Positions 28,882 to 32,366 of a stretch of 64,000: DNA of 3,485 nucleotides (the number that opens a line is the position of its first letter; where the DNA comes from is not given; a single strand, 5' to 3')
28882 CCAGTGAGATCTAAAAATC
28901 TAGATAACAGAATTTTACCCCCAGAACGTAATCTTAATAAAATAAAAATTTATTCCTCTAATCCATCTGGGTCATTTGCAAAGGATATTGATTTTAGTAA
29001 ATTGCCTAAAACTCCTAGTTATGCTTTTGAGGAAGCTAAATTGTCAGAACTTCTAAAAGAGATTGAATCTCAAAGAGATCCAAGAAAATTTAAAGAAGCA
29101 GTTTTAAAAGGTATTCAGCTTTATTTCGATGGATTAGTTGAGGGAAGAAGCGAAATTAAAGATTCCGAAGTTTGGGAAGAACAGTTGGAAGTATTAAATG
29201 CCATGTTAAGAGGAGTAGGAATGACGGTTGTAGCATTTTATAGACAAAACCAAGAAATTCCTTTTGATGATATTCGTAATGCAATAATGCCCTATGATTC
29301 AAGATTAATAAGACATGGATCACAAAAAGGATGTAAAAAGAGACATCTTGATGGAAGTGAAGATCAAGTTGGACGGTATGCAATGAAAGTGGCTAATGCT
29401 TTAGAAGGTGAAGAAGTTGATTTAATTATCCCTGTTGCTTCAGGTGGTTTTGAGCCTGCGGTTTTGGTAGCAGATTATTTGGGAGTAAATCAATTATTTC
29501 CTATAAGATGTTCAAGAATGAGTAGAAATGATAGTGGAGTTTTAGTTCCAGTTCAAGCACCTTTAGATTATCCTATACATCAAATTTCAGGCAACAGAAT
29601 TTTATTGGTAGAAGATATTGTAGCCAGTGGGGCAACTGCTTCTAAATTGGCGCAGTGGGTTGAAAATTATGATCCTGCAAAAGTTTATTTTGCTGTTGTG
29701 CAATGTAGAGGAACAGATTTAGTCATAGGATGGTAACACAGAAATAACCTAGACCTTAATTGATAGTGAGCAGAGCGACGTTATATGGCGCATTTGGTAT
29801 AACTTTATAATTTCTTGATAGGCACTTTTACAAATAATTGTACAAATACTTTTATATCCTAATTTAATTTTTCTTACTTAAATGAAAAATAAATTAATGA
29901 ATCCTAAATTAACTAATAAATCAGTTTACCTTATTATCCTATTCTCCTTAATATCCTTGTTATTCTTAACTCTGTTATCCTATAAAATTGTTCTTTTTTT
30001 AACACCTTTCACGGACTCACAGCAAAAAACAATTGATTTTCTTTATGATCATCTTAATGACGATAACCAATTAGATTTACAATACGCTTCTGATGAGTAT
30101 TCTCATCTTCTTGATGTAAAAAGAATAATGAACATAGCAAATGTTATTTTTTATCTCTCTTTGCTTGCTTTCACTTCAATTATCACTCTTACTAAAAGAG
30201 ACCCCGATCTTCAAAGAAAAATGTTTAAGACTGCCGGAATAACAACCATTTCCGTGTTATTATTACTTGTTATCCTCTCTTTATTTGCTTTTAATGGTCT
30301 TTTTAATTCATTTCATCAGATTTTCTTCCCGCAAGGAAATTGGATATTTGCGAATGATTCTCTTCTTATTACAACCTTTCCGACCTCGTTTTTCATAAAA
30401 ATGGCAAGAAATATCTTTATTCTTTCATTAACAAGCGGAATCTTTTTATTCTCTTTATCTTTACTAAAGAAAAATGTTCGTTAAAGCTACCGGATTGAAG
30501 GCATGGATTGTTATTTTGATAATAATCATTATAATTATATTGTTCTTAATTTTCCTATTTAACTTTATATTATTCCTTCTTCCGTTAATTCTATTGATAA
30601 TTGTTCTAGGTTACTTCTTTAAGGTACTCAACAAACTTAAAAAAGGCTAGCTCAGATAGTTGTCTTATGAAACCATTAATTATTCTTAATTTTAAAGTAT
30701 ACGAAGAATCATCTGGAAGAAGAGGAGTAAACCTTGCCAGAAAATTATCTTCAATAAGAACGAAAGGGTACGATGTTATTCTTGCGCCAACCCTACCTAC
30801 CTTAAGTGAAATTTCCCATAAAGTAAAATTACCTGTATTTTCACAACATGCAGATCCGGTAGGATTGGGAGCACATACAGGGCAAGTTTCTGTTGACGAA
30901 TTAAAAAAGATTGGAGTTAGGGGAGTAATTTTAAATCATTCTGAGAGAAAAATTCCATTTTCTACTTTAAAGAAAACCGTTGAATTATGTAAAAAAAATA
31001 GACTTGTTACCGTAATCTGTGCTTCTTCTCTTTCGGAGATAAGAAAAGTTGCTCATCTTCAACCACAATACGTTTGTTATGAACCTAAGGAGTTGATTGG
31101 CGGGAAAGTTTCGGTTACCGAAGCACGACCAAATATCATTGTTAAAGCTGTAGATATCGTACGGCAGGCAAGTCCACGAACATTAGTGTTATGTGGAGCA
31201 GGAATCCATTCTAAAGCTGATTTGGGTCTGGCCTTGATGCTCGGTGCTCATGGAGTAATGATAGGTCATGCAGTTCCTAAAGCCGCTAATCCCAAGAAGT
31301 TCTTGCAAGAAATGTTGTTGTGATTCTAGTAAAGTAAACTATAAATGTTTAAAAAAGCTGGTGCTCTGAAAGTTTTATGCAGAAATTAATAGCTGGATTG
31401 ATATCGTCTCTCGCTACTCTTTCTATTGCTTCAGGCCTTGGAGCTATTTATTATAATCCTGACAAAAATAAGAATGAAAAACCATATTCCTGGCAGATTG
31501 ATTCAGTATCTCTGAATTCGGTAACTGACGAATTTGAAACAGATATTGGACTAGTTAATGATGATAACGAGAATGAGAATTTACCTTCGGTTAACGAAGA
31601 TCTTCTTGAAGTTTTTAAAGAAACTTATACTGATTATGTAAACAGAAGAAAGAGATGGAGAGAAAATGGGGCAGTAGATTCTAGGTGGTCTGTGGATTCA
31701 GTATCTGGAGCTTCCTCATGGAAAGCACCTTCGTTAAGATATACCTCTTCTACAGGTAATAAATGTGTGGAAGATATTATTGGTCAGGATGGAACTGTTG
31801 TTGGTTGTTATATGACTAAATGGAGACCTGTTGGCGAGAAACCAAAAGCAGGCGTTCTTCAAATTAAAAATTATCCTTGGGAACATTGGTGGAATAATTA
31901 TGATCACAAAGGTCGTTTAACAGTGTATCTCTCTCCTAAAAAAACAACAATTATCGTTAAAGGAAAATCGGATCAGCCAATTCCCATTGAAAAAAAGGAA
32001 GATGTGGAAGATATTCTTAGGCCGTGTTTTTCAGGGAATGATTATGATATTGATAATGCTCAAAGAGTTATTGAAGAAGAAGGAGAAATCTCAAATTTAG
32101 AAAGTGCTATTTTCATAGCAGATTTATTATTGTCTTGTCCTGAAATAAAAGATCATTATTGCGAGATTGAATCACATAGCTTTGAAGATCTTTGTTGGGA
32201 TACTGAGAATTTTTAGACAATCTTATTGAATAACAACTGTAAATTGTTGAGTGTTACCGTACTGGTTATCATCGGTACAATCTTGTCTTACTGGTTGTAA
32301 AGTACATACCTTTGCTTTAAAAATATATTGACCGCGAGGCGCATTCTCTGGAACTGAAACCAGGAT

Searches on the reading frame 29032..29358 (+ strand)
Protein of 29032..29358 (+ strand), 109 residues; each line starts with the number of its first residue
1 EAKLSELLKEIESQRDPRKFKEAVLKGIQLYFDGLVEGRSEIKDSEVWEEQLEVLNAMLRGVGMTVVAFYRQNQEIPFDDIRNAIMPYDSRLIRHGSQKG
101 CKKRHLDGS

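Call 36: search_solved_structures(query=A3, max_evalue=10)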
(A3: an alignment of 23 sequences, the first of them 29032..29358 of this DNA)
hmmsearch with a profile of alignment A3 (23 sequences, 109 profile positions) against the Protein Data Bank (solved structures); distinct sequences matched with E-value up to 10: 1.
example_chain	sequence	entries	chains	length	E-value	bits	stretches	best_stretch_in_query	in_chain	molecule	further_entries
1xdz_A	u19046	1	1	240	0.3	14.3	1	25-66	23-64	Methyltransferase gidB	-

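Call 47: predict_structure(alignment_id=A3)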
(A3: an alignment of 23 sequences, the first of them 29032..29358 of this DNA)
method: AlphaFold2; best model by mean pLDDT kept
length: 109 residues; sequences in the alignment: 23
mean_pLDDT: 91.7   pTM: 0.85
mean pLDDT of the five models: 91.7, 91.8, 91.0, 90.3, 89.8
residues with pLDDT >= 90: 87; 70-90: 15; 50-70: 5; < 50: 2
segments of 3 or more residues with pLDDT < 50: none
pLDDT, mean of each block of 10 residues (from residue 1): 93 97 97 91 88 98 97 96 98 92 59
secondary structure, 60 per line:
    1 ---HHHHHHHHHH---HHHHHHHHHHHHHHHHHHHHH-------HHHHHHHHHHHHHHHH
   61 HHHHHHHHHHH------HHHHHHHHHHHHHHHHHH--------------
elements in order: H4-13 H17-37 H45-71 H78-95

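Call 48: search_protein_representatives(alignment_id=A3)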
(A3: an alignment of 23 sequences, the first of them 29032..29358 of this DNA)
Query: 23 sequences, 109 profile positions. Proteins with E-value up to 0.001 (for the whole library): 128; up to 1e-10: 78; up to 1e-30: 14. The best 128 are listed.
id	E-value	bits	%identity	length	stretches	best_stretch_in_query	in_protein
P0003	5.3e-45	168.0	-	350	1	2-108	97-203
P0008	6.7e-42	158.0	-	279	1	3-109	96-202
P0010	1.9e-41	156.6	-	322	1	2-108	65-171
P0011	4.6e-41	155.3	-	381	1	2-108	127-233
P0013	1.2e-39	150.8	-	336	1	2-108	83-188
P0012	3.2e-39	149.4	-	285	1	3-108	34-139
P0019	2.2e-38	146.7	-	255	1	2-107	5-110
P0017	2.6e-38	146.5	-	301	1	2-108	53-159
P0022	4.1e-37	142.6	-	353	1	2-108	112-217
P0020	1.0e-34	134.8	-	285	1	2-108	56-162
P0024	8.9e-34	131.9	-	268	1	3-108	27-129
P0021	1.9e-32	127.6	-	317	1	2-108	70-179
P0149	1.9e-32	127.6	-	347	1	3-108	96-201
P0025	2.1e-31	124.2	-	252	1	2-109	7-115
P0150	3.2e-30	120.4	-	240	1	3-107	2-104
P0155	1.1e-26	109.0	-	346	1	3-108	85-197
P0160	1.7e-24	102.0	-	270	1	11-108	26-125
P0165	7.8e-22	93.4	-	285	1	3-108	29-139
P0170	7.0e-20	87.1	-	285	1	2-108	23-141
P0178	2.3e-17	79.0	-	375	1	4-107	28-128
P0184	1.8e-16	76.2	-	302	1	2-109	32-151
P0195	1.9e-14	69.6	-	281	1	2-107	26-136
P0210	8.4e-11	57.9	-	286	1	3-107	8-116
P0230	1.8e-07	47.2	-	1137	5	14-40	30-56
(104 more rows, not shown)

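Call 52: list_cluster_members(proteins=[P0150, P0155, P0160, P0165, P0170, P0178, P0184, P0195, P0210, P0230])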
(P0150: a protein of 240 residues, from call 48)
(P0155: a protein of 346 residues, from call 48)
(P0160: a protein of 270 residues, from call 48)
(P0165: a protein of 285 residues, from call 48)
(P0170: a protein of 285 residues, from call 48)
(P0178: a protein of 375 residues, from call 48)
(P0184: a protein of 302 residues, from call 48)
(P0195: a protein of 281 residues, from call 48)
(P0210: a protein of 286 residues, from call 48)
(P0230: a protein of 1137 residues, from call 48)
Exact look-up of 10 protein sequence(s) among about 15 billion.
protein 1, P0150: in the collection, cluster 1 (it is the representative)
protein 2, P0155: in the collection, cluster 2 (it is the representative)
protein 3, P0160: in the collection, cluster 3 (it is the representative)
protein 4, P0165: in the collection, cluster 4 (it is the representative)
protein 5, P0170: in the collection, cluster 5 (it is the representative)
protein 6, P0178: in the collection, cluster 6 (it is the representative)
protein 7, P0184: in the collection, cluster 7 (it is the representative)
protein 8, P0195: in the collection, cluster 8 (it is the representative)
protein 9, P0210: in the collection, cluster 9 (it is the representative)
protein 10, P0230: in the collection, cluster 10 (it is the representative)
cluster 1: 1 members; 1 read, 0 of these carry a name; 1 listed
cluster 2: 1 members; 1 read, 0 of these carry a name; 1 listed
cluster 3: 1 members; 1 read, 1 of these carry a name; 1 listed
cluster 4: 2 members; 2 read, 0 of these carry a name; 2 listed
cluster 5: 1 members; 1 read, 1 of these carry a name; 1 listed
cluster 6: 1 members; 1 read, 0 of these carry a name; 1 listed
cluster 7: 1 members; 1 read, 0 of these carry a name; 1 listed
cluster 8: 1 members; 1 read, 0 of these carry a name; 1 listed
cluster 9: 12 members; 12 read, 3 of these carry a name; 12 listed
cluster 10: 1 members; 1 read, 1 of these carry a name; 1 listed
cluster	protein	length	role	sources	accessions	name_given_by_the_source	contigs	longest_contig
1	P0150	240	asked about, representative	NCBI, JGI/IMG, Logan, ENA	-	-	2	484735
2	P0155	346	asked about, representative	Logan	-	-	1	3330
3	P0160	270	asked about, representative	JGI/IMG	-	hypothetical protein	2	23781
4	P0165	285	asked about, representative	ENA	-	-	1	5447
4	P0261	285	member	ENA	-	-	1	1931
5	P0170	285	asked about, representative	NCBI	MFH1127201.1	MAG: phosphoribosyltransferase [archaeon]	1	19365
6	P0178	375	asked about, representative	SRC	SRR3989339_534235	-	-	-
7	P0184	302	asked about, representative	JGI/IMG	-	-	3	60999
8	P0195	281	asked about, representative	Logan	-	-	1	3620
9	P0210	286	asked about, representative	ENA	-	-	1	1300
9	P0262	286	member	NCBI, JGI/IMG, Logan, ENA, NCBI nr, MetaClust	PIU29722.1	hypothetical protein COT07_04500 [Candidatus Woesearchaeota archaeon ... | MAG: hypothetical protein COT07_04500 [Candidatus Woesearchaeota archaeon ... | \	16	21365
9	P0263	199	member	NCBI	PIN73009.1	hypothetical protein COV21_00410, partial [Candidatus Woesearchaeota archaeon ...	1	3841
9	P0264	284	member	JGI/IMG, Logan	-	hypoxanthine phosphoribosyltransferase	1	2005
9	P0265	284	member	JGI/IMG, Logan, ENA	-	-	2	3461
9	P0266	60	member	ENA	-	-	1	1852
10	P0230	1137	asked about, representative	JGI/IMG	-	hypothetical protein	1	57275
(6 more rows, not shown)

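Call 53: fold_search(model_id=the predicted structure, library=pdb)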
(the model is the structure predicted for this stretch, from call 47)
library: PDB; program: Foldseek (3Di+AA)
matches with E <= 10: 368; with E <= 0.001: 0
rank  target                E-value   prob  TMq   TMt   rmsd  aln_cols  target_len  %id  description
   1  5uvi                  2.1e-01  0.95  0.47  0.15   6.1        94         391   16  Serial Millisecond Crystallography of Membrane and Soluble Protein Micro-crystals using Synchrotron Radiation (released 2017-05-24)
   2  6dyj_A                2.1e-01  0.84  0.41  0.42   6.1        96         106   20  Iron-bound structure of the engineered cyt b562 variant, CH3Y* (released 2019-04-24)
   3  6ai5_A                2.3e-01  0.87  0.43  0.44   5.8        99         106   17  Disulfide-free, Zn-directed tetramer of the engineered cyt cb562 variant, C96T/A104AB3 (released 2019-09-11)
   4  5k2b                  2.3e-01  0.87  0.43  0.14   6.8        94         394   16  2.5 angstrom A2a adenosine receptor structure with MR phasing using XFEL data (released 2016-09-21)
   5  6ldg_A                2.6e-01  0.94  0.50  0.51   5.9        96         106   12  Crystal structure of the Zn-directed tetramer of the engineered cyt cb 562 variant, C96I AB5 (released 2021-03-03)
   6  5tud_D                2.6e-01  0.91  0.48  0.17   5.1        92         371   13  Structural Insights into the Extracellular Recognition of the Human Serotonin 2B Receptor by an Antibody (released 2017-07-26)
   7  5yo3                  2.6e-01  0.85  0.45  0.45   6.0       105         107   17  Crystal Structure of B562RIL with engineered disulfide bond V16C-A29C (released 2018-05-09)
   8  5yo5_G                2.7e-01  0.80  0.42  0.43   6.1       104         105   18  Crystal Structure of B562RIL with engineered disulfide bond A20C-Q25C (released 2018-03-14)
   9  9jg7_A                2.8e-01  0.92  0.49  0.50   5.9        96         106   12  Artificial serine-dependent beta-lactamase, S2 (released 2025-09-10)
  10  8cu6                  2.8e-01  0.89  0.47  0.15   6.6        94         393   18  Crystal structure of A2AAR-StaR2-S277-bRIL in complex with a novel A2a antagonist, LJ-4517 (released 2022-08-31)
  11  7zly                  3.0e-01  0.84  0.47  0.15   7.4        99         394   15  Crystal structure of human GPCR Niacin receptor (HCA2) expressed from Spodoptera frugiperda (released 2023-04-12)
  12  5xzj_A                3.0e-01  0.80  0.41  0.42   5.9        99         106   17  Crystal structure of the Zn-directed tetramer of the engineered cyt cb562 variant, C96T/AB5 (released 2017-12-20)
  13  8pwn                  3.3e-01  0.91  0.47  0.15   6.1        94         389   16  Structure of A2A adenosine receptor A2AR-StaR2-bRIL, solved at wavelength 2.75 A (released 2023-10-25)
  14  9ehs_R                3.5e-01  0.89  0.47  0.17   6.1        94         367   16  Structure of a human adenosine A3 receptor complex bound to the covalent antagonist LUF7602 (released 2025-08-20)
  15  8den_A                3.5e-01  0.85  0.45  0.46   5.3        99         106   17  Heme-Free Cytochrome Variant ApoCyt (released 2022-07-06)
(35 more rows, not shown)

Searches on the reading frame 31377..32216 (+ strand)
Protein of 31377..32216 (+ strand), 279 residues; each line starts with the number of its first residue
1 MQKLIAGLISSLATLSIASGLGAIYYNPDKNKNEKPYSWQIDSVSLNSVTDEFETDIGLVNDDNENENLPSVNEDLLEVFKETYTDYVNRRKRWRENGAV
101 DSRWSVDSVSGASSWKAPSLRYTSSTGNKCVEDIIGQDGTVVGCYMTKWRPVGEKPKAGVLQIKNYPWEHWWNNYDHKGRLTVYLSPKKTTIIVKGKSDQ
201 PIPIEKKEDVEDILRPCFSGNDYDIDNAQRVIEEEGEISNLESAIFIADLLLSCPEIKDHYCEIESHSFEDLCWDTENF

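Call 3: search_protein_families(library=pfam, proteins=[window:31377-32216:+], max_evalue=1)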
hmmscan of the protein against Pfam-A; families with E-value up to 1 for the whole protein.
window:31377-32216:+ (279 aa): 1 family
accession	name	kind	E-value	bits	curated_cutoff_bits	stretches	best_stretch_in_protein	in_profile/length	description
PF20003.4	fvmX5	-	0.17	12.2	24.2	1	176-211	61-96/187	FtsH ternary system domain X5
